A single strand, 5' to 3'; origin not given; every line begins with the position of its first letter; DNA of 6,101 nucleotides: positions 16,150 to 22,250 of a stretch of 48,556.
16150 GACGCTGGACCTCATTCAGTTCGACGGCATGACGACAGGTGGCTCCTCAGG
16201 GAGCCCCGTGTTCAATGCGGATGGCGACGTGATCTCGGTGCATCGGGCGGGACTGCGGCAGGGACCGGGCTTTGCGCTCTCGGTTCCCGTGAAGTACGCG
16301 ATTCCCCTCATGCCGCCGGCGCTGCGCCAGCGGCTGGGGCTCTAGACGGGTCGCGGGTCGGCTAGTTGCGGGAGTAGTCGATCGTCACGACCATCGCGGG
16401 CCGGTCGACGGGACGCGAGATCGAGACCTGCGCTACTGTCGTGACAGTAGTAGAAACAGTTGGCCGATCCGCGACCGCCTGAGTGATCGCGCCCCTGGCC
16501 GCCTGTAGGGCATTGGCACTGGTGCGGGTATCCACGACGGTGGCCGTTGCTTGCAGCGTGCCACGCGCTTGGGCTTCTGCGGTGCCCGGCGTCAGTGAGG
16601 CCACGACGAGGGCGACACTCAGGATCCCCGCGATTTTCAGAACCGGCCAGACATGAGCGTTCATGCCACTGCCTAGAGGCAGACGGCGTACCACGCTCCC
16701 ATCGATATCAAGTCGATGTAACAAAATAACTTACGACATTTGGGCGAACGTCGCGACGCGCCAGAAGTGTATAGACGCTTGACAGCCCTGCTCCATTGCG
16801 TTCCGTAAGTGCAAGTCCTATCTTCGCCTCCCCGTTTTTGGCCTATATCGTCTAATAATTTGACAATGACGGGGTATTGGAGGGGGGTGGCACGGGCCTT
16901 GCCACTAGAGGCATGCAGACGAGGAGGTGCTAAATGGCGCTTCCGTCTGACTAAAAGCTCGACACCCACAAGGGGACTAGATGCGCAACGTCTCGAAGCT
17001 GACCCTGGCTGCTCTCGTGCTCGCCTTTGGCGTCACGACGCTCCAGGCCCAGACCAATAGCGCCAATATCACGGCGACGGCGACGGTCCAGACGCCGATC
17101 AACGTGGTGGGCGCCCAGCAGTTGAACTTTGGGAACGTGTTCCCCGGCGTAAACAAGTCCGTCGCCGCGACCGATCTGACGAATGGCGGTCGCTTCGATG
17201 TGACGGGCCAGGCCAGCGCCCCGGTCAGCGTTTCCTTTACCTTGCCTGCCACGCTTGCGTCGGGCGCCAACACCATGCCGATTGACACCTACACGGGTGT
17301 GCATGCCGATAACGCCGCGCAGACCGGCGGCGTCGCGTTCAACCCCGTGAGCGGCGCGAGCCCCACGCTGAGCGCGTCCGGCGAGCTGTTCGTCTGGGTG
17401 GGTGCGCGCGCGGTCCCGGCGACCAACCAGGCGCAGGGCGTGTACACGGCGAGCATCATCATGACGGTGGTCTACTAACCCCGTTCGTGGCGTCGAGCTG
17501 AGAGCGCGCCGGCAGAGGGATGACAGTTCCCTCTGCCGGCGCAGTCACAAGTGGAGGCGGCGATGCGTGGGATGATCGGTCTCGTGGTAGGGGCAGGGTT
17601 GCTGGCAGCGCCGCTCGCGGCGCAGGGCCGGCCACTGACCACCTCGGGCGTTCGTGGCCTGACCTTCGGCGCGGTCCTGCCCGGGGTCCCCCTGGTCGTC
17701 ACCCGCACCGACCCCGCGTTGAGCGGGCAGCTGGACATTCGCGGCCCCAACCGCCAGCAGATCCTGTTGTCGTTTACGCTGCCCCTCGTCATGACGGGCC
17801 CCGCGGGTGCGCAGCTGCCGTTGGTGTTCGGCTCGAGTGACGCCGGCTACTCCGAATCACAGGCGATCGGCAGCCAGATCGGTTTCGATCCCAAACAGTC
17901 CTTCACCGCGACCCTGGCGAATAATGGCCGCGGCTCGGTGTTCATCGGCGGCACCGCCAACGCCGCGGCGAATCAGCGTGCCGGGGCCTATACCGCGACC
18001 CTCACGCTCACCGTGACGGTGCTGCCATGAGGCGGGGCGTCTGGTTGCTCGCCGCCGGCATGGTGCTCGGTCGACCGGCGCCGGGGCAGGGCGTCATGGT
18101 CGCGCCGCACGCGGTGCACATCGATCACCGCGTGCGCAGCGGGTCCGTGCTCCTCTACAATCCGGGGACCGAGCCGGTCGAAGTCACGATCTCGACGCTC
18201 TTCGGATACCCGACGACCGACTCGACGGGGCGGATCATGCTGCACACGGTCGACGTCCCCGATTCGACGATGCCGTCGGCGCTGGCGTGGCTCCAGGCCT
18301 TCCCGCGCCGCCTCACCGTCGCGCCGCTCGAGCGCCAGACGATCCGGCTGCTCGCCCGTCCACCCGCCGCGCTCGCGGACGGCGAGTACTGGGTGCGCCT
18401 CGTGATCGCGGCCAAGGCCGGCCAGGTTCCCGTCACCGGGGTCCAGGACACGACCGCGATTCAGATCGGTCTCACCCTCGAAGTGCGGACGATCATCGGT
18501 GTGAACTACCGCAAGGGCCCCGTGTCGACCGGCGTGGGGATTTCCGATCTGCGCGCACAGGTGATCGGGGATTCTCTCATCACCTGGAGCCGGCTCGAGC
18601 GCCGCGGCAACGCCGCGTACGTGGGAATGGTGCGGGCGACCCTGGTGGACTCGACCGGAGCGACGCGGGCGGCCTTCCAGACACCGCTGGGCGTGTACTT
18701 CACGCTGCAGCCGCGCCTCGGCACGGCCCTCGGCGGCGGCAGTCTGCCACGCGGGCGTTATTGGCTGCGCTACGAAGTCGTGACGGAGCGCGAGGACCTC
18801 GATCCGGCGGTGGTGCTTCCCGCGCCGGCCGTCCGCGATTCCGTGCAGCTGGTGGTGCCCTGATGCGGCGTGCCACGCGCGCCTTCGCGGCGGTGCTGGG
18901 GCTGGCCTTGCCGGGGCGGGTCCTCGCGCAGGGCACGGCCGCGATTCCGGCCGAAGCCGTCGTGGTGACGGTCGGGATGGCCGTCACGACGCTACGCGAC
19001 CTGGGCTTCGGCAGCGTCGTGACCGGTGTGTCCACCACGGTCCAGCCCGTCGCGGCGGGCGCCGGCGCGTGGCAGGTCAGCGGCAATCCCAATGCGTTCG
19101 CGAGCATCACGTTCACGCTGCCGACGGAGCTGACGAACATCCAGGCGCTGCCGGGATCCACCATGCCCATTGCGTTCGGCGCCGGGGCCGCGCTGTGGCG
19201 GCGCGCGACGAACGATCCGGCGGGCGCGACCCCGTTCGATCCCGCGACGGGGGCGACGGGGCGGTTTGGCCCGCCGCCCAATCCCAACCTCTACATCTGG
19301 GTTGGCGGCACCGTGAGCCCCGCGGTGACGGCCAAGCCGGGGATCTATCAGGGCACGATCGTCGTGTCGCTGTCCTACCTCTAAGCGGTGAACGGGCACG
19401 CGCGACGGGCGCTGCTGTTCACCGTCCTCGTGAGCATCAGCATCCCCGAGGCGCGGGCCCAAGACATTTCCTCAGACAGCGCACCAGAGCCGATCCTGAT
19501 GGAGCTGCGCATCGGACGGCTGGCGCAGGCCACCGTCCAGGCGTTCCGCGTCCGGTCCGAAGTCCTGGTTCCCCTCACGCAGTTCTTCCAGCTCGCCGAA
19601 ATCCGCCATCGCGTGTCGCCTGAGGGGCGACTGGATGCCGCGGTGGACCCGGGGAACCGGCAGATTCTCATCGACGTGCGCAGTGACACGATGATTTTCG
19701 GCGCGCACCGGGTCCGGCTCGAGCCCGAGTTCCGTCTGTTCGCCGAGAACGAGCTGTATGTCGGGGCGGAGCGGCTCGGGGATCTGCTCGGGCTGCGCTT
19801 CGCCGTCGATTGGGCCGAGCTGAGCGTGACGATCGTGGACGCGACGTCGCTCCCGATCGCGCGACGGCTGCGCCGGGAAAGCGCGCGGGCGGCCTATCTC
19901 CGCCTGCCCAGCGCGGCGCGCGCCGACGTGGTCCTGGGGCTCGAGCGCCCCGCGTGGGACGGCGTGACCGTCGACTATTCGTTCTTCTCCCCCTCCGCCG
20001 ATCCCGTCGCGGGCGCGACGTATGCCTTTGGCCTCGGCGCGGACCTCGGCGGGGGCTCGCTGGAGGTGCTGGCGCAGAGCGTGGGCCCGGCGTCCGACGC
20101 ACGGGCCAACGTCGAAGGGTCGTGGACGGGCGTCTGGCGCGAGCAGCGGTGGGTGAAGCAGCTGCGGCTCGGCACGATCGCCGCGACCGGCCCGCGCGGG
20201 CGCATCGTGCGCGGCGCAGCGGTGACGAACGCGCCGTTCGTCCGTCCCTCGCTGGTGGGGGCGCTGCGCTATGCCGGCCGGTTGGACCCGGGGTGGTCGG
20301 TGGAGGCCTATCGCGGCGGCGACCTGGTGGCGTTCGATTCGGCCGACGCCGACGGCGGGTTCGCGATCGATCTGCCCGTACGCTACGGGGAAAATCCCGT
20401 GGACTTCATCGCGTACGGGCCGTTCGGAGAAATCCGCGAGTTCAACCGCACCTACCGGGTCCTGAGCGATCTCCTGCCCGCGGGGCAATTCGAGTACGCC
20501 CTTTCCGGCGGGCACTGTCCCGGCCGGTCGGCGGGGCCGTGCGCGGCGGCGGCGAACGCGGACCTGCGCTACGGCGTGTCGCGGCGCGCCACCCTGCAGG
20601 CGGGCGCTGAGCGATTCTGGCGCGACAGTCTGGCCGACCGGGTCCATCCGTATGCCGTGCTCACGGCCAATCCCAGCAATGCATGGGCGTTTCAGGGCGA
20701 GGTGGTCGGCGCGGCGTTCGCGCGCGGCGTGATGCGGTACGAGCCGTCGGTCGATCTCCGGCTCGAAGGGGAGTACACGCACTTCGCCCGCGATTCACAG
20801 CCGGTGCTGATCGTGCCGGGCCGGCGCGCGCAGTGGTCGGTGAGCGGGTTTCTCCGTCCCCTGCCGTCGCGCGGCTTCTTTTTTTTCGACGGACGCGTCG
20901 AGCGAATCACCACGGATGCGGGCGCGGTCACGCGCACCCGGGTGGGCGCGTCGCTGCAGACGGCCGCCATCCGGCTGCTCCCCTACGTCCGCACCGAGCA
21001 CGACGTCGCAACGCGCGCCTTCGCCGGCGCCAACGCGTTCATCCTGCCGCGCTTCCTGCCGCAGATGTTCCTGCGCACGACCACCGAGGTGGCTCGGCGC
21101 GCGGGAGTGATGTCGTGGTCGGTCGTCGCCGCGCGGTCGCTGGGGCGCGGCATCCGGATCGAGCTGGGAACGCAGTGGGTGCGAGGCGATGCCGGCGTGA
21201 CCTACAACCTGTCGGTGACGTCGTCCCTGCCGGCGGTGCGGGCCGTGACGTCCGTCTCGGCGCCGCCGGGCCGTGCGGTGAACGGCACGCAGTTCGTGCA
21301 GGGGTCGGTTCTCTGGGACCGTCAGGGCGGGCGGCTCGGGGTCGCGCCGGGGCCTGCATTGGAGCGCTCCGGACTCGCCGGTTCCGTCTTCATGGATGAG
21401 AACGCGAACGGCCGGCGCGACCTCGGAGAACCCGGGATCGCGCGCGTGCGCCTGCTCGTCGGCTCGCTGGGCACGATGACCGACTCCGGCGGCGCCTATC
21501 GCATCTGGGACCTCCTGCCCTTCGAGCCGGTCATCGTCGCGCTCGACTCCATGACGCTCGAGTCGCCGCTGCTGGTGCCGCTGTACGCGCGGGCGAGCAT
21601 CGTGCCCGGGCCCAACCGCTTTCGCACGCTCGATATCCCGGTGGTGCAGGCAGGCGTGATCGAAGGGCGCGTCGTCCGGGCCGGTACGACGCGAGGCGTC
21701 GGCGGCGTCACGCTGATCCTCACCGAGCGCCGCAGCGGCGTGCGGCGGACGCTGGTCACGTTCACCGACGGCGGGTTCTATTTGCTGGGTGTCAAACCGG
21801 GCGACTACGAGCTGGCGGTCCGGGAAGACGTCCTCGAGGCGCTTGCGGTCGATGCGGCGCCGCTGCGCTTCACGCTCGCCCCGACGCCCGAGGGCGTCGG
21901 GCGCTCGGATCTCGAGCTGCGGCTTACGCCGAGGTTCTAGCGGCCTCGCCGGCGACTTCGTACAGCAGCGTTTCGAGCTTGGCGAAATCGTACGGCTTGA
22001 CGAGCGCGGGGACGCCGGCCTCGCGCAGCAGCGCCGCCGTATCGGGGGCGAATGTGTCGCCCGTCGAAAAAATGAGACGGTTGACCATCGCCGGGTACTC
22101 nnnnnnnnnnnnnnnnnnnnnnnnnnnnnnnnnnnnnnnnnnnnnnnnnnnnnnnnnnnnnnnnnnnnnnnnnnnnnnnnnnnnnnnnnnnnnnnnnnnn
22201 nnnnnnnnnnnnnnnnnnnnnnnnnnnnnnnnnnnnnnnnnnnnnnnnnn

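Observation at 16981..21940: Chaperone-usher-like surface-fibre locus built from three DUF4402-type subunits, a PapD-like chaperone and a non-canonical usher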

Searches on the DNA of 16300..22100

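Call 105: search_rna_families(source=window, start=16300, end=22100, threshold=evalue, max_evalue=1)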
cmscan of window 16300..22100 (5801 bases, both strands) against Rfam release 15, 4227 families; matches with E-value up to 1: 2.
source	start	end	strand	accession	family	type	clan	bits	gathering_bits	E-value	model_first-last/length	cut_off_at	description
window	17505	17542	+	RF03340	mir-6511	Gene; miRNA;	-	25.7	87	0.46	1-67/67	no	mir-6511 microRNA precursor family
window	17787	17843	+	RF00700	mir-375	Gene; miRNA;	-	22.1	46.7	0.15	1-67/67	no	mir-375 microRNA precursor family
